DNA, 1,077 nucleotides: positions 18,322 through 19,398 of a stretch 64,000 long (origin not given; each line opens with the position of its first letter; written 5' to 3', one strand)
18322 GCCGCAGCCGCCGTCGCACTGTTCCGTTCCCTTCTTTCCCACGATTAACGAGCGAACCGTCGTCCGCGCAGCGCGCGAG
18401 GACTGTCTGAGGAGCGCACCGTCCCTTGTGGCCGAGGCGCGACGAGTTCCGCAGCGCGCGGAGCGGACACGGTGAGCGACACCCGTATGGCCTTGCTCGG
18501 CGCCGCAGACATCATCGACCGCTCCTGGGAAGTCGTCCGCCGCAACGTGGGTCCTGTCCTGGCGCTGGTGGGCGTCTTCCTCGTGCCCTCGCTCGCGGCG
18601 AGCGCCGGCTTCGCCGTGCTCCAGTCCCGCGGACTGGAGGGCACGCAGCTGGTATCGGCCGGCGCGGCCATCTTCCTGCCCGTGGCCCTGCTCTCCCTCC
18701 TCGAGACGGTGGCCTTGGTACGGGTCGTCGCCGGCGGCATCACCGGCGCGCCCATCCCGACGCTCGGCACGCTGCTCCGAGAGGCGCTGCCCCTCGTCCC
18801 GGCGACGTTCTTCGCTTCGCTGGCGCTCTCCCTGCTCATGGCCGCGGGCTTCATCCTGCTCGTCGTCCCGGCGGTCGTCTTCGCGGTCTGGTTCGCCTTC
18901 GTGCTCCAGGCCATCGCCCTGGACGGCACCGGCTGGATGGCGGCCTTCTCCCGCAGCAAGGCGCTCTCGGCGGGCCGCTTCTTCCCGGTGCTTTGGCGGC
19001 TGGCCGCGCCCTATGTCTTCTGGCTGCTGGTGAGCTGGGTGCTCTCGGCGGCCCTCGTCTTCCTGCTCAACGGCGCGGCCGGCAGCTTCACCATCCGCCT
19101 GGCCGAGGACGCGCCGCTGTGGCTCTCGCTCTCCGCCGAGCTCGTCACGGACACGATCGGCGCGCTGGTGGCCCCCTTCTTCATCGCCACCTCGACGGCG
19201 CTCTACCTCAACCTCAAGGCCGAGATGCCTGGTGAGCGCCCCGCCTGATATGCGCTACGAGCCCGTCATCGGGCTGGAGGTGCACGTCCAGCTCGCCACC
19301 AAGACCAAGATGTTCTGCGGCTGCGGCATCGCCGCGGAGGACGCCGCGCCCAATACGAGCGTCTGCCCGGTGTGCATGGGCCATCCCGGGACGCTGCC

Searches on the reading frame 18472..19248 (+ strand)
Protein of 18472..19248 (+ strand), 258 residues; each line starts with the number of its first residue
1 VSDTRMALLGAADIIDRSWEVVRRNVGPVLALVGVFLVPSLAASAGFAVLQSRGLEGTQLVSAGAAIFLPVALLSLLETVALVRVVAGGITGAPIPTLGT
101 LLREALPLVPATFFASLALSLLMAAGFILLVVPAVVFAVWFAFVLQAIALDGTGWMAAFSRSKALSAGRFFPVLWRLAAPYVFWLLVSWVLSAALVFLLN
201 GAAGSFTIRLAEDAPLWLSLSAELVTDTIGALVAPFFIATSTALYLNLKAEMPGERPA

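Call 100: search_protein_families(library=pfam, proteins=[window:18472-19248:+], max_evalue=0.01)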
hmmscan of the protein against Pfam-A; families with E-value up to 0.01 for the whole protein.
window:18472-19248:+ (258 aa): 1 family
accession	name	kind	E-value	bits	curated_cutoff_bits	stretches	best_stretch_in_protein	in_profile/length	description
PF10110.14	GPDPase_memb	-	0.0014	17.9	29.6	1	120-247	161-284/321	Membrane domain of glycerophosphoryl diester phosphodiesterase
